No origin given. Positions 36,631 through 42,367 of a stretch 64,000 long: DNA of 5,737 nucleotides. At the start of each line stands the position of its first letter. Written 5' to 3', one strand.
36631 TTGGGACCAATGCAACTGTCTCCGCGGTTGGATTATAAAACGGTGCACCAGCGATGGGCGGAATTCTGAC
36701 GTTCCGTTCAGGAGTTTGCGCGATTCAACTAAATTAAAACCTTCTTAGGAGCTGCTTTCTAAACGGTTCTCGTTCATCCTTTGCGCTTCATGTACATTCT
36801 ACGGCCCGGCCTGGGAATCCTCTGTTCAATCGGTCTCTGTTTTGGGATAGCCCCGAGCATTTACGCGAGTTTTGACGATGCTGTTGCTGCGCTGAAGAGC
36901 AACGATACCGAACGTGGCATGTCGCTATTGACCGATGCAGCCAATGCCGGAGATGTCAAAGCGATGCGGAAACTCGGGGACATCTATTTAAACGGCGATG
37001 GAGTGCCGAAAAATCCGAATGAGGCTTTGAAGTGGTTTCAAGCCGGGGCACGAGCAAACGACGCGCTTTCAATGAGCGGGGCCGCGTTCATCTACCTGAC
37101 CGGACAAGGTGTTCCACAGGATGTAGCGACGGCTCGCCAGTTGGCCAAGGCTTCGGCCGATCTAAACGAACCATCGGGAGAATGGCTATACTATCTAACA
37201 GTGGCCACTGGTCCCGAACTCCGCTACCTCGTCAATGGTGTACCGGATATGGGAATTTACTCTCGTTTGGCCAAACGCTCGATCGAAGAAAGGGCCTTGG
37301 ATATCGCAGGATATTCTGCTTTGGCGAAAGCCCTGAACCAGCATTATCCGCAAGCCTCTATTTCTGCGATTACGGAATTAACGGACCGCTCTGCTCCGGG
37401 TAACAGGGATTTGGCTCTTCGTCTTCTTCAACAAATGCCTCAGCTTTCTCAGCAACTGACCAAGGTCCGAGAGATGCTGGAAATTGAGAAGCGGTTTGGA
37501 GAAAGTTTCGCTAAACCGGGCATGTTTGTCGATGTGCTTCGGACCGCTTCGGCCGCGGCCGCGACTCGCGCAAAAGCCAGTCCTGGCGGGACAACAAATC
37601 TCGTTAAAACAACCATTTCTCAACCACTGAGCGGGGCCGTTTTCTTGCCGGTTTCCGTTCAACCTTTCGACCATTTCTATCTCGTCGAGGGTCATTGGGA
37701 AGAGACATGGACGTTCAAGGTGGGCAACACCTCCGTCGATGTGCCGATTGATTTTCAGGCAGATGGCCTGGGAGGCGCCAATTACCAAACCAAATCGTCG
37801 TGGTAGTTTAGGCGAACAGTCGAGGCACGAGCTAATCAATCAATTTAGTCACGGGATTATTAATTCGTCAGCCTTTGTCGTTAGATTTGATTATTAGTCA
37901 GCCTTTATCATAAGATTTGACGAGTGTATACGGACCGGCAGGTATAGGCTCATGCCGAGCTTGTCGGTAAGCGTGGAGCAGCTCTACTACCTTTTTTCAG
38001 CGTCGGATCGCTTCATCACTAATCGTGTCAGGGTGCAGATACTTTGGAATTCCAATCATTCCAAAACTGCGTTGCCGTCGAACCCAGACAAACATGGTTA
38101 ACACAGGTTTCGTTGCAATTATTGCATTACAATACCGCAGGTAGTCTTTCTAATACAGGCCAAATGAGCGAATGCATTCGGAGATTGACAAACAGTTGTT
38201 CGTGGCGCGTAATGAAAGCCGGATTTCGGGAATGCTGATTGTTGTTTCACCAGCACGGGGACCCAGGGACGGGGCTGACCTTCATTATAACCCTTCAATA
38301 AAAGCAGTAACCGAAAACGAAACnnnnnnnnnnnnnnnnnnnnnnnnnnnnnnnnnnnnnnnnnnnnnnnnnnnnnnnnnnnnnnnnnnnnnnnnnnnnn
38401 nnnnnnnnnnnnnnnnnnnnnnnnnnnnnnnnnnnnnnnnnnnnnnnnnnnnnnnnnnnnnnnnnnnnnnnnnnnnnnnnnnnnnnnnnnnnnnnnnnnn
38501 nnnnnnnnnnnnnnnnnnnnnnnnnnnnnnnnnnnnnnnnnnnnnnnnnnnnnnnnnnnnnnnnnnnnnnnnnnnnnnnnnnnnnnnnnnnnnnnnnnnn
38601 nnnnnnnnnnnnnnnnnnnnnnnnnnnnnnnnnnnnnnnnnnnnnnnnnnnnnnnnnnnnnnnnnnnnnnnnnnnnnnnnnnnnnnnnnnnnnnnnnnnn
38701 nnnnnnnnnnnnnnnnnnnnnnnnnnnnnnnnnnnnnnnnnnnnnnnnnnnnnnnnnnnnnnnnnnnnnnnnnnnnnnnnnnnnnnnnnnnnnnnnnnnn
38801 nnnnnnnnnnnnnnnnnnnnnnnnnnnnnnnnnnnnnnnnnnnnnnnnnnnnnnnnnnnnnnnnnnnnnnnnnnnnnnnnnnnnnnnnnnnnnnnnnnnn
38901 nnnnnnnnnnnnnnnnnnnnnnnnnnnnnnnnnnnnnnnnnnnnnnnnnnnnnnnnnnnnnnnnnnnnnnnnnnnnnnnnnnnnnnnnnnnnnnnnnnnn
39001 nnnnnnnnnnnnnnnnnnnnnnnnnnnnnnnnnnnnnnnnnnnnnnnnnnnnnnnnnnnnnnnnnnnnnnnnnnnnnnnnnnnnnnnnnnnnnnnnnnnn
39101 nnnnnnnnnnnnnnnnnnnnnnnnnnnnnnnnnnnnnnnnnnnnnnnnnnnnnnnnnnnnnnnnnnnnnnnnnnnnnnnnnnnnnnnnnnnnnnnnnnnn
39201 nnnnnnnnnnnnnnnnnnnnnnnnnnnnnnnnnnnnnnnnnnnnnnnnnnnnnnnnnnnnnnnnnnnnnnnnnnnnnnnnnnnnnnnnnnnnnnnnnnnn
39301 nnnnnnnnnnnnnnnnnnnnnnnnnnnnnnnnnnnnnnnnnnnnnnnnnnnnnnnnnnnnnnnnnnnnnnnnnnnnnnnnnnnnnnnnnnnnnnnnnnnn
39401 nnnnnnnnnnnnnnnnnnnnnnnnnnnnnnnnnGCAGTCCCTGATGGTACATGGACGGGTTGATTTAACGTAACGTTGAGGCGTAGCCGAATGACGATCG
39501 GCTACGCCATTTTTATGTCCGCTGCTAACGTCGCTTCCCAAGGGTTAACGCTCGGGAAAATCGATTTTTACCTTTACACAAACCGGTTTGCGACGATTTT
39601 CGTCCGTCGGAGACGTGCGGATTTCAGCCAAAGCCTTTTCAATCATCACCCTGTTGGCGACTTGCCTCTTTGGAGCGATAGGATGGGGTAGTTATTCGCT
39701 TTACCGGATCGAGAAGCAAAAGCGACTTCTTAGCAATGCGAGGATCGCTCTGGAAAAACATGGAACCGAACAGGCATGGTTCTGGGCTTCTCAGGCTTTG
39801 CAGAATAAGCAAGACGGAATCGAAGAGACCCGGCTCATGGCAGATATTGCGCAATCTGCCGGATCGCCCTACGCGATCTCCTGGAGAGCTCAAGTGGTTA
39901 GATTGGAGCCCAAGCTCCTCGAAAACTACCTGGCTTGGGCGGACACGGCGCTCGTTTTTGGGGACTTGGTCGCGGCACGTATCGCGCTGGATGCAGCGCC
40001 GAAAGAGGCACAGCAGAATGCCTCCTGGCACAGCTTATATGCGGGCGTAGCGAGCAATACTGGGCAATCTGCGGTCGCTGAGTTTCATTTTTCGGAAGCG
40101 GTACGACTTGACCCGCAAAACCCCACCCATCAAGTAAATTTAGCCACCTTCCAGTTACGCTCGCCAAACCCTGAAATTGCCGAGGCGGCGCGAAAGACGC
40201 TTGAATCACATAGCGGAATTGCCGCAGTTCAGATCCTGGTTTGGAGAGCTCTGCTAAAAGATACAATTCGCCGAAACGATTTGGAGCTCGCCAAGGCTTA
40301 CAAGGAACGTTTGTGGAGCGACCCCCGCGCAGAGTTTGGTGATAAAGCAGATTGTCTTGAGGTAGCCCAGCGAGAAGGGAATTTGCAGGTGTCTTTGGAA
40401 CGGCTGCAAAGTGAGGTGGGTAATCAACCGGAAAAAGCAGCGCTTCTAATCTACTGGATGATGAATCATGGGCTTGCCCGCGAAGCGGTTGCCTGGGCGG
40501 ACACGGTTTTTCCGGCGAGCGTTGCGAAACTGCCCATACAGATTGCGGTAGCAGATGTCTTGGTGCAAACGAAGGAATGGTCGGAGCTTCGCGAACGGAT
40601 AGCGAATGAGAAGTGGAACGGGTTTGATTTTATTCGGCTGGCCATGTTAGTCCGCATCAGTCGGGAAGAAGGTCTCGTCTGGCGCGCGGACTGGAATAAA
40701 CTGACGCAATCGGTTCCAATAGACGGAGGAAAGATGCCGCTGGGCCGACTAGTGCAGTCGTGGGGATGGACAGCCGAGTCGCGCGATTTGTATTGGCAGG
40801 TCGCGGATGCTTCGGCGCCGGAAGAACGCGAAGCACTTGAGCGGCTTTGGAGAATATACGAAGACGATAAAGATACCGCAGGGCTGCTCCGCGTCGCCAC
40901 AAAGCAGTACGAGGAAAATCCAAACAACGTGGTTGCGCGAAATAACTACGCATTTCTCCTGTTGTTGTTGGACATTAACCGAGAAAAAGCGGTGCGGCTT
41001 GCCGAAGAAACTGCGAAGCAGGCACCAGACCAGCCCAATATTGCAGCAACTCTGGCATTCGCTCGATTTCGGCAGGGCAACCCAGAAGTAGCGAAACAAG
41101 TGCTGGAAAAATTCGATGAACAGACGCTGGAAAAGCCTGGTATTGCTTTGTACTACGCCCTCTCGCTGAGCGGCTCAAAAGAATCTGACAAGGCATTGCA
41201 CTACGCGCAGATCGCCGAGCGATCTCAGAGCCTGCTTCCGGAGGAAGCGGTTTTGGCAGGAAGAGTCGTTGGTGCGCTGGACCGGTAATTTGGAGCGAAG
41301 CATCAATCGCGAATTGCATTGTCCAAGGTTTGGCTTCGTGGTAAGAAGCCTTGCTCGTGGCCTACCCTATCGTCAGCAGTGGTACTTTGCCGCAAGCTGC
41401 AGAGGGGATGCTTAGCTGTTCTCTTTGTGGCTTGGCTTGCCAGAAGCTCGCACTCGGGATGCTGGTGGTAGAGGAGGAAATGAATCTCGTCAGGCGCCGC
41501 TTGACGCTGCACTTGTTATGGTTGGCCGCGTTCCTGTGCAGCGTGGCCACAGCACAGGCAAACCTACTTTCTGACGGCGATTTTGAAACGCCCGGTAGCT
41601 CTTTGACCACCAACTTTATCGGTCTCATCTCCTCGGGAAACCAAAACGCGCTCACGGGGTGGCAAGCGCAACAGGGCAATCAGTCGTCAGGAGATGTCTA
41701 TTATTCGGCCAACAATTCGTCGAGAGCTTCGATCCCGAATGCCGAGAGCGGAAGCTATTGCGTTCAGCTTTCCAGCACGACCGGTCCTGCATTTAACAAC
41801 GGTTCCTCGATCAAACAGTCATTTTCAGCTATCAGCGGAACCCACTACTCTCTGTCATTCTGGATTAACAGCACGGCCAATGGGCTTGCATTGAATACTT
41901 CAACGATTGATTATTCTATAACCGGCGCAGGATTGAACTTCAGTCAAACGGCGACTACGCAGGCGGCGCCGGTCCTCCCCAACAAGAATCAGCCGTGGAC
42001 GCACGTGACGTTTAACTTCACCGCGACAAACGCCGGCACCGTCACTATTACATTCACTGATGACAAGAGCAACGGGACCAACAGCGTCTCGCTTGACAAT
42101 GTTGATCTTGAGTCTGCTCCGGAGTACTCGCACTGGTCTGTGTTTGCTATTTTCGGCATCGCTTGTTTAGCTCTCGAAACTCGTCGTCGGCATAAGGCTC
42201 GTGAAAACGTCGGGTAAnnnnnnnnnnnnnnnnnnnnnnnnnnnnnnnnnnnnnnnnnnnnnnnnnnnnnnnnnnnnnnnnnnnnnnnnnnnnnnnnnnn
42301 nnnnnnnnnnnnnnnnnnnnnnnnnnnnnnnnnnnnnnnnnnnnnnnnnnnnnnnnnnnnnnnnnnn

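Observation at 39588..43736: Compact three-gene exosortase module: membrane-anchored TPR protein, a single dedicated substrate and an exosortase-EpsI fusion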

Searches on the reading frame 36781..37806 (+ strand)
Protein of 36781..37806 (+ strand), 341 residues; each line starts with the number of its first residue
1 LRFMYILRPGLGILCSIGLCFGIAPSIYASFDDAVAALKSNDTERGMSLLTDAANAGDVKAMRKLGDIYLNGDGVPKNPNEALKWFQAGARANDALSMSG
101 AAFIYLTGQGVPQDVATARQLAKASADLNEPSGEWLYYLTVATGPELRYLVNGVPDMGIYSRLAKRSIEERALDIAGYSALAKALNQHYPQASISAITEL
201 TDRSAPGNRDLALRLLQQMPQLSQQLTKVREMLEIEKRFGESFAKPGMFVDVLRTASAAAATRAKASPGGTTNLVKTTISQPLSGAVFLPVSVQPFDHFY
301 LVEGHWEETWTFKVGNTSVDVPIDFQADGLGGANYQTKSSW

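Call 3: search_protein_families(library=ncbifam, proteins=[window:36781-37806:+], max_evalue=1)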
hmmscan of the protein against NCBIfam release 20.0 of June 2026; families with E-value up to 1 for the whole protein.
window:36781-37806:+ (341 aa): 4 families
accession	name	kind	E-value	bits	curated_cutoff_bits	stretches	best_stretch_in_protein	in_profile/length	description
NF047621.1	FlgprotMotXVib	equivalog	0.0016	17.9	330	1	37-93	122-178/211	flagellar protein MotX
NF033786.1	phenyl_MerG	equivalog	0.0056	16.7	350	1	8-94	13-100/217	phenylmercury resistance protein MerG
NF045484.1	TransRegExoR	equivalog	0.085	12.1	450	1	36-87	52-103/267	exopolysaccharide production regulator ExoR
NF038194.1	AlgK_TPR_lipo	equivalog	0.14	10.7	700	1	42-120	317-394/448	alginate biosynthesis TPR repeat lipoprotein AlgK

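Call 4: search_protein_families(library=pfam, proteins=[window:36781-37806:+], max_evalue=1)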
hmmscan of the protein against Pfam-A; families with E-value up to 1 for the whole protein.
window:36781-37806:+ (341 aa): 3 families
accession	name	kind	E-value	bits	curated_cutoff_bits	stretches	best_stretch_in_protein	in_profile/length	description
PF08238.18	Sel1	-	2.9e-17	62.9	30.7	2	60-94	2-36/36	Sel1 repeat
PF24590.1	DUF7615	-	0.14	13.1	27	1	198-241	53-97/106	Domain of unknown function (DUF7615)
PF23310.1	TPR_27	-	0.14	12.3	27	0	39-87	41-89/110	Plant tetratrico peptide repeats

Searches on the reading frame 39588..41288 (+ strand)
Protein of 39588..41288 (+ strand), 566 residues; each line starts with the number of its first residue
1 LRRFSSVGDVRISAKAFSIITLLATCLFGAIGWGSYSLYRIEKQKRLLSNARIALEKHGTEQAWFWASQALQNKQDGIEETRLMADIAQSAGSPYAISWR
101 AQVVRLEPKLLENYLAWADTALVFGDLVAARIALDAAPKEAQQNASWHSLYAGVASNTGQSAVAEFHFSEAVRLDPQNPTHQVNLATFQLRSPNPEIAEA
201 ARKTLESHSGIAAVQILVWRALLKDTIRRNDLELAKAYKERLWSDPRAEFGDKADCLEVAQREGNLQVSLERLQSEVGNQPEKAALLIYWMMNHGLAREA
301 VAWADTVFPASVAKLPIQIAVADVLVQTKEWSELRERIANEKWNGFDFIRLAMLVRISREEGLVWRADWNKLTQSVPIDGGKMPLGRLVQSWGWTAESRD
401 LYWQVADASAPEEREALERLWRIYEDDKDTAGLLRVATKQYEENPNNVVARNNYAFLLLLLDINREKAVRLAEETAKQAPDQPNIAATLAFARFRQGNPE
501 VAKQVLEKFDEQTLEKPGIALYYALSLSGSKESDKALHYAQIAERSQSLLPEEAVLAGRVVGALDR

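Call 3: search_protein_families(library=ncbifam, proteins=[window:39588-41288:+], max_evalue=1)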
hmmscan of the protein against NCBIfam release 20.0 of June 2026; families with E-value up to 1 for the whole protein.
window:39588-41288:+ (566 aa): 5 families
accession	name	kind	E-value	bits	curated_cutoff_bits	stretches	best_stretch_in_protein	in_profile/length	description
TIGR02917.1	PEP_TPR_lipo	equivalog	3.2e-20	71.7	312.2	2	412-536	768-890/899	XrtA/PEP-CTERM system TPR-repeat protein PrsT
NF052415.1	T3SS_chap_SctY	equivalog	0.0003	21.3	70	1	466-539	23-99/106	type III secretion apparatus assembly chaperone SctY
NF040959.1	MamA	equivalog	0.00033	20.2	200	1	465-543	87-165/204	magnetosome protein MamA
TIGR02521.1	type_IV_pilW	equivalog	0.00053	19.6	154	1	125-188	45-108/234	type IV pilus biogenesis/stability protein PilW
NF033920.0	C39_PA2778_fam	equivalog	0.0032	16.9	150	2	114-202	159-247/255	PA2778 family cysteine peptidase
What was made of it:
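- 39588..41288 (+): TPR partner protein. The ORF is 566 aa; the likely start is GTG 39615 (557 aa). It has one N-terminal membrane helix (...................), then TPR repeats. Best NCBIfam match is PrsT TIGR02917 at 71.7 bits, against a cut-off of 312 (call 3).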

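Call 4: search_protein_families(library=pfam, proteins=[window:39588-41288:+], max_evalue=1)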
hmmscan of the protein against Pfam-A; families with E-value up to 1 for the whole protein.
window:39588-41288:+ (566 aa): 10 families
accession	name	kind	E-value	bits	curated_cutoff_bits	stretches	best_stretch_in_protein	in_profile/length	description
PF14559.12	TPR_19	-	3.4e-11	43.7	25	2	466-508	8-50/68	Tetratricopeptide repeat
PF23914.1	TPR_CcmH_CycH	-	1.3e-07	32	42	2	139-238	44-143/158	Cytochrome c-type biogenesis protein H TPR domain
PF13431.12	TPR_17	-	7.2e-06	26.3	24.4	1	442-461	7-26/34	Tetratricopeptide repeat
PF12895.13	ANAPC3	-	4.1e-05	24.2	27.2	1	467-538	7-77/82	Anaphase-promoting complex, cyclosome, subunit 3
PF13428.12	TPR_14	-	4.3e-05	24.2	23.5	0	150-187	6-43/44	Tetratricopeptide repeat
PF07719.23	TPR_2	-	0.0028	18.1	27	0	148-178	4-34/34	Tetratricopeptide repeat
PF13371.12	TPR_9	-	0.03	14.8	35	1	466-512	12-58/73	Tetratricopeptide repeat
PF13181.12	TPR_8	-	0.055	14.1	25.7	0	154-178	10-34/34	Tetratricopeptide repeat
PF20308.4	TPR-S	-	0.12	13.4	27.6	1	466-513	3-50/102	Tetratricopeptide Repeats-Sensor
PF13424.12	TPR_12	-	0.2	12.3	30.1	0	466-508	27-70/77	Tetratricopeptide repeat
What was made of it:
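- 39588..41288 (+): Pfam TPR_19 at 43.7 bits (call 4).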

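Call 46: search_protein_families(library=ncbifam, alignment_id=A2, max_evalue=0.001)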
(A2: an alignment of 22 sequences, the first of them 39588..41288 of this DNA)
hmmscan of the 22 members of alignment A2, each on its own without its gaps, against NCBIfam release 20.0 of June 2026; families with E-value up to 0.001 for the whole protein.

A. member 1, window:39588-41288:+ (566 aa): 4 families
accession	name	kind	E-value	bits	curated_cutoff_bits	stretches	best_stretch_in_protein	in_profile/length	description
TIGR02917.1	PEP_TPR_lipo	equivalog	3.2e-20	71.7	312.2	2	412-536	768-890/899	XrtA/PEP-CTERM system TPR-repeat protein PrsT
NF052415.1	T3SS_chap_SctY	equivalog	0.0003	21.3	70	1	466-539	23-99/106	type III secretion apparatus assembly chaperone SctY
NF040959.1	MamA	equivalog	0.00033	20.2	200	0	465-543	87-165/204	magnetosome protein MamA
TIGR02521.1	type_IV_pilW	equivalog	0.00053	19.6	154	0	125-188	45-108/234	type IV pilus biogenesis/stability protein PilW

B. families by the number of members that match (of 22 scanned): 14 families
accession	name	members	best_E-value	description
TIGR02917.1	PEP_TPR_lipo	21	5.6e-22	XrtA/PEP-CTERM system TPR-repeat protein PrsT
NF040959.1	MamA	12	2.3e-08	magnetosome protein MamA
TIGR02521.1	type_IV_pilW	7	7.4e-07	type IV pilus biogenesis/stability protein PilW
NF033758.1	gliding_GltE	3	2.6e-09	adventurous gliding motility TPR repeat lipoprotein GltE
NF033920.0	C39_PA2778_fam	3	3.3e-06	PA2778 family cysteine peptidase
NF052400.1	M48_BAM_BepA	3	0.00024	beta-barrel assembly-enhancing protease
NF052415.1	T3SS_chap_SctY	2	1.6e-06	type III secretion apparatus assembly chaperone SctY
TIGR02552.1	LcrH_SycD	2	3.3e-05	SycD/LcrH family type III secretion system chaperone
NF008520.0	PRK11447.1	1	6e-07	cellulose synthase complex outer membrane protein BcsC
NF008757.0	PRK11788.1-5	1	2.4e-05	lipopolysaccharide assembly protein LapB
TIGR03939.1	PGA_TPR_OMP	1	4.3e-05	poly-beta-1,6 N-acetyl-D-glucosamine export porin PgaA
NF047371.1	FlcA_CTERM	1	0.00023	periplasmic flagellar collar protein FlcA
NF002725.1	PRK02603.1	1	0.00071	photosystem I assembly protein Ycf3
NF009037.0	PRK12370.1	1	0.00074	HilA/EilA family virulence transcriptional regulator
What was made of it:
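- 39588..41288 (+): 21 of 22 homologs also match PrsT below threshold (call 46).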

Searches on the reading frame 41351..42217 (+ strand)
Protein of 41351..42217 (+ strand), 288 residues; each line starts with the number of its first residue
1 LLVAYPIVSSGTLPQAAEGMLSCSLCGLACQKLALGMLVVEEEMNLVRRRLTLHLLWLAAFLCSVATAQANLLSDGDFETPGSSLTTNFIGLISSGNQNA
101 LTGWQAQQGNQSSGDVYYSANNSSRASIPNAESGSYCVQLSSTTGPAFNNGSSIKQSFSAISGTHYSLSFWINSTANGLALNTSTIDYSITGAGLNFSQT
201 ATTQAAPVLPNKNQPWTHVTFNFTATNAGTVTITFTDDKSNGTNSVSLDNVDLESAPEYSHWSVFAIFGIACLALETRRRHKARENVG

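Call 3: search_protein_families(library=ncbifam, proteins=[window:41351-42217:+], max_evalue=1)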
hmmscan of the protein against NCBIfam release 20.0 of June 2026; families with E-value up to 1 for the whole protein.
window:41351-42217:+ (288 aa): 3 families
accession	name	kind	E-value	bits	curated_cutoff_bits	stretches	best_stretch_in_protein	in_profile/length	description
TIGR04362.1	choice_anch_C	subfamily_domain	5.4e-15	56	120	1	71-252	1-156/157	choice-of-anchor C family protein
NF038128.1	choice_anch_J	domain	0.004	17.4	30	1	97-251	8-160/162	choice-of-anchor J domain-containing protein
NF058548.1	BT_4411_fam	equivalog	0.033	13.6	220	0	56-86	6-36/223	BT4411 family hyaluronic acid-binding protein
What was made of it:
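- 41351..42217 (+): DUF642 / choice-of-anchor-C-like secreted protein. The ORF is 288 aa; the likely start is ATG 41480 (245 aa), with a signal peptide ending AQA|N. It is the putative exosortase substrate. NCBIfam choice_anch_C at 56 bits, below the cut-off of 120 (call 3).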

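Call 4: search_protein_families(library=pfam, proteins=[window:41351-42217:+], max_evalue=1)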
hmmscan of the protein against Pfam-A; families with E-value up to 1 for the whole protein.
window:41351-42217:+ (288 aa): 2 families
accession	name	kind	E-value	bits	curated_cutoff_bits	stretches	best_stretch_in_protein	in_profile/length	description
PF04862.18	DUF642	-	9.5e-10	38.9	27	1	71-241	1-142/157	Protein of unknown function (DUF642)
PF14344.12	DUF4397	-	0.17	12.9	30.6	0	222-260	35-74/119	Domain of unknown function (DUF4397)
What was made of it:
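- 41351..42217 (+): Pfam DUF642 at 38.9 bits, above the cut-off of 27 (call 4).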

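Call 23: list_cluster_members(proteins=[P0001, window:41351-42217:+, window:39588-41288:+, P0048, P0079])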
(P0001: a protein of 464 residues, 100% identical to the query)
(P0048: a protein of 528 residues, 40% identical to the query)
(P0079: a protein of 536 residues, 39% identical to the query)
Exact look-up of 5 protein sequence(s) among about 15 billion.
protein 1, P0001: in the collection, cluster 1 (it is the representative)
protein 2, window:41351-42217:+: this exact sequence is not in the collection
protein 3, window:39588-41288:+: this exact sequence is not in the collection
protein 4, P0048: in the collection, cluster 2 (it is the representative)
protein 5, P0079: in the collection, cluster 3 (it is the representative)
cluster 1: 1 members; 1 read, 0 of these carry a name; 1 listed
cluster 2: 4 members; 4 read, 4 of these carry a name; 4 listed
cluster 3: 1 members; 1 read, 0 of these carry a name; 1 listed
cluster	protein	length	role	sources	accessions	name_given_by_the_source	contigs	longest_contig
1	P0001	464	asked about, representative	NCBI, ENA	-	-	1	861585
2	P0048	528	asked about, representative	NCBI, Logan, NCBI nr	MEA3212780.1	MAG: hypothetical protein QOE70_5837 [Chthoniobacter sp.] | hypothetical protein [Chthoniobacter sp.]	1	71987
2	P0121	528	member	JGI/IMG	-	exosortase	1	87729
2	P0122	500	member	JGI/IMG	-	exosortase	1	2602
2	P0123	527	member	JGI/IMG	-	exosortase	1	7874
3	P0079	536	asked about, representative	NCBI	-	-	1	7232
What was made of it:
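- Tried and rejected: It gave no organism name for the source (call 23).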

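Call 63: find_homologous_proteins(query=window:41480-42217:+, max_evalue=0.001)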
Query window:41480-42217:+ (245 aa): 11 proteins with E <= 0.001 among 586 candidates.
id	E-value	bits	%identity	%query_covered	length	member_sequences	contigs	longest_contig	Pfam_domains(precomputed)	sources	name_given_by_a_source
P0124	2.7e-155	533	100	100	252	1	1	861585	PF04862.19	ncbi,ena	-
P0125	2.0e-117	409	78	100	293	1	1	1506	PF02018.24,PF04862.19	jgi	jgi:uncharacterized protein DUF642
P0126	5.9e-83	296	63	98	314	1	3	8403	PF02018.24,PF04862.19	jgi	jgi:hypothetical protein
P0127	3.8e-69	251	79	63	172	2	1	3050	PF04862.19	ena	-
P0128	4.0e-66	241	55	95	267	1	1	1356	PF02018.24,PF04862.19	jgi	jgi:hypothetical protein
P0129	7.4e-66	240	63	85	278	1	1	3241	PF02018.24,PF04862.19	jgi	jgi:hypothetical protein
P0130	9.7e-66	240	52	96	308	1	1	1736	PF02018.24,PF04862.19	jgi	jgi:Protein of unknown function (DUF642)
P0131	4.3e-65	238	50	97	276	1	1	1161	PF02018.24,PF04862.19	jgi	jgi:hypothetical protein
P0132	1.8e-63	232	51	97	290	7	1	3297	PF02018.24,PF04862.19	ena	-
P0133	4.2e-63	231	52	97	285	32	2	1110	PF02018.24,PF04862.19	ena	-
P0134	2.1e-48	183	48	95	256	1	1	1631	PF02018.24,PF04862.19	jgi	jgi:hypothetical protein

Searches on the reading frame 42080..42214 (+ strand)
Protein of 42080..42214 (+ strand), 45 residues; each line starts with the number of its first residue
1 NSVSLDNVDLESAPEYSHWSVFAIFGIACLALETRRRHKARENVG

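Call 27: search_protein_families(library=ncbifam, proteins=[window:42080-42214:+], max_evalue=10)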
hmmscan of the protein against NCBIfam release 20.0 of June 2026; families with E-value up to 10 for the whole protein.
seq(45 aa): 0 families

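Call 28: search_protein_families(library=pfam, proteins=[window:42080-42214:+], max_evalue=10)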
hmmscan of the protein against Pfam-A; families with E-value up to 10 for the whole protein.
seq(45 aa): 0 families
